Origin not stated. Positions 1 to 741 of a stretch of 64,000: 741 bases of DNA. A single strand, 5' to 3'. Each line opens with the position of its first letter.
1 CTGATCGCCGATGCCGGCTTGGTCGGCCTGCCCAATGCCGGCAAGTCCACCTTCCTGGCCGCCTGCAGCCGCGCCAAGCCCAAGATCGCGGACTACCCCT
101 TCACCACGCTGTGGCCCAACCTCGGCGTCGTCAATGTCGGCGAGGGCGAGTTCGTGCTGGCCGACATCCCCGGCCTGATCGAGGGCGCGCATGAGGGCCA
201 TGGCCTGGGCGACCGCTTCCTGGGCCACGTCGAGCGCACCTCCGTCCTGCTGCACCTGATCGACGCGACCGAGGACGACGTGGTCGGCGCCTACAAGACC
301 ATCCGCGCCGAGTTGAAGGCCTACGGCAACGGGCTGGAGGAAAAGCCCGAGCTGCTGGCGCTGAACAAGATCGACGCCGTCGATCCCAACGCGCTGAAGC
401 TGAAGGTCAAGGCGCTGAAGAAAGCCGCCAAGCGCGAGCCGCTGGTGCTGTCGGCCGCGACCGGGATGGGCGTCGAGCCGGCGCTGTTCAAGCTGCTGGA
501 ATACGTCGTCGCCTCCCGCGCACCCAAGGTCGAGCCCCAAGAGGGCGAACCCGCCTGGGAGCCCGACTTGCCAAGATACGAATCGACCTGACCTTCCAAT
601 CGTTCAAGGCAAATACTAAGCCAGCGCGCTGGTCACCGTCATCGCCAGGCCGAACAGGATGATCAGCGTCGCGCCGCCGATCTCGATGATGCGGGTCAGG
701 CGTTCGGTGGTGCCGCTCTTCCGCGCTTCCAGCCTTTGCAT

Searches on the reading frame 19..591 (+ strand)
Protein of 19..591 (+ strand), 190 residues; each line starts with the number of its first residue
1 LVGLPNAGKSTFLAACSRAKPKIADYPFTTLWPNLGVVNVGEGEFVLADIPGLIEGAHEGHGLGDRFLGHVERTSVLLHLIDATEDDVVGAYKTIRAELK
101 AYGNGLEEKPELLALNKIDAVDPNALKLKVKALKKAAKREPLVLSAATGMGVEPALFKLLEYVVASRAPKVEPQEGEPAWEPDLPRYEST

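Call 85: search_protein_families(library=ncbifam, alignment_id=A7, max_evalue=1e-10)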
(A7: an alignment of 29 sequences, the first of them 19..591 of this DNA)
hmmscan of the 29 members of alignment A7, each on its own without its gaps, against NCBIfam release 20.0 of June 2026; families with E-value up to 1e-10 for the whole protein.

A. member 1, window:19-591:+ (190 aa): 9 families
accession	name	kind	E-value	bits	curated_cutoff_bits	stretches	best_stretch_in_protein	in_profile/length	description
TIGR02729.1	Obg_CgtA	equivalog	8.3e-59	199.2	280.25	1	1-162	162-327/329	Obg family GTPase CgtA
NF008956.1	PRK12299.1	equivalog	3.1e-58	197.3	300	1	1-163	163-325/327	GTPase ObgE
NF008955.0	PRK12297.1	equivalog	1e-56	192.7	406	1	1-172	164-337/429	GTPase ObgE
NF008954.1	PRK12296.1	equivalog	1.4e-46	159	377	1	1-176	164-352/470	GTPase ObgE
NF007171.0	PRK09602.1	subfamily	1.2e-21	77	387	0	47-85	77-115/397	YchF-related putative GTPase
TIGR00092.1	TIGR00092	equivalog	2.6e-17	63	279.2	1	1-87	7-111/368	redox-regulated ATPase YchF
NF008280.0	PRK11058.1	equivalog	3e-14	52.6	441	1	1-164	202-361/426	ribosome rescue GTPase HflX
TIGR03156.1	GTP_HflX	equivalog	1e-13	51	216.75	1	1-154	194-342/351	GTPase HflX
NF000908.1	PRK00089.1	equivalog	1.6e-12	47.3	237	1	1-163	8-167/291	GTPase Era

B. families by the number of members that match (of 29 scanned): 223 families (the first 25 are shown)
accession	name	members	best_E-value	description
TIGR00962.1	atpA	2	1.1e-253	F0F1 ATP synthase subunit alpha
TIGR01039.1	atpD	2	3.7e-249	F0F1 ATP synthase subunit beta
NF009884.0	PRK13343.1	2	3.3e-212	F0F1 ATP synthase subunit alpha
TIGR03324.1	alt_F1F0_F1_al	2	1.4e-181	alternate F1F0 ATPase, F1 subunit alpha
TIGR03305.1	alt_F1F0_F1_bet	2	3e-177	alternate F1F0 ATPase, F1 subunit beta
NF045858.1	glide_MMOB1670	2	7.1e-153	MMOB1670 family gliding motility ATPase complex subunit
NF045934.1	MSC_0618_beta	2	3.4e-127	MSC_0618 family F1-like ATPase beta subunit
NF045863.1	glide_MMOB1660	2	9.9e-125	MMOB1660 family gliding motility ATPase complex subunit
TIGR01026.1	fliI_yscN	2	8.4e-68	FliI/YscN family ATPase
TIGR02546.1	III_secr_ATP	2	1.9e-66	type III secretion system ATPase SctN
TIGR03496.1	FliI_clade1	2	2.1e-66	flagellar protein export ATPase FliI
TIGR03497.1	FliI_clade2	2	8.3e-65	flagellar protein export ATPase FliI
TIGR03498.1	FliI_clade3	2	3.3e-62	flagellar protein export ATPase FliI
NF005391.0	PRK06936.1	2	1.1e-57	type III secretion system ATPase SctN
NF005295.0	PRK06820.1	2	4.5e-55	EscN/YscN/HrcN family type III secretion system ATPase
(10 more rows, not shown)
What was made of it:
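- Tried and rejected: It cannot exclude a glycosyltransferase there (call 85).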
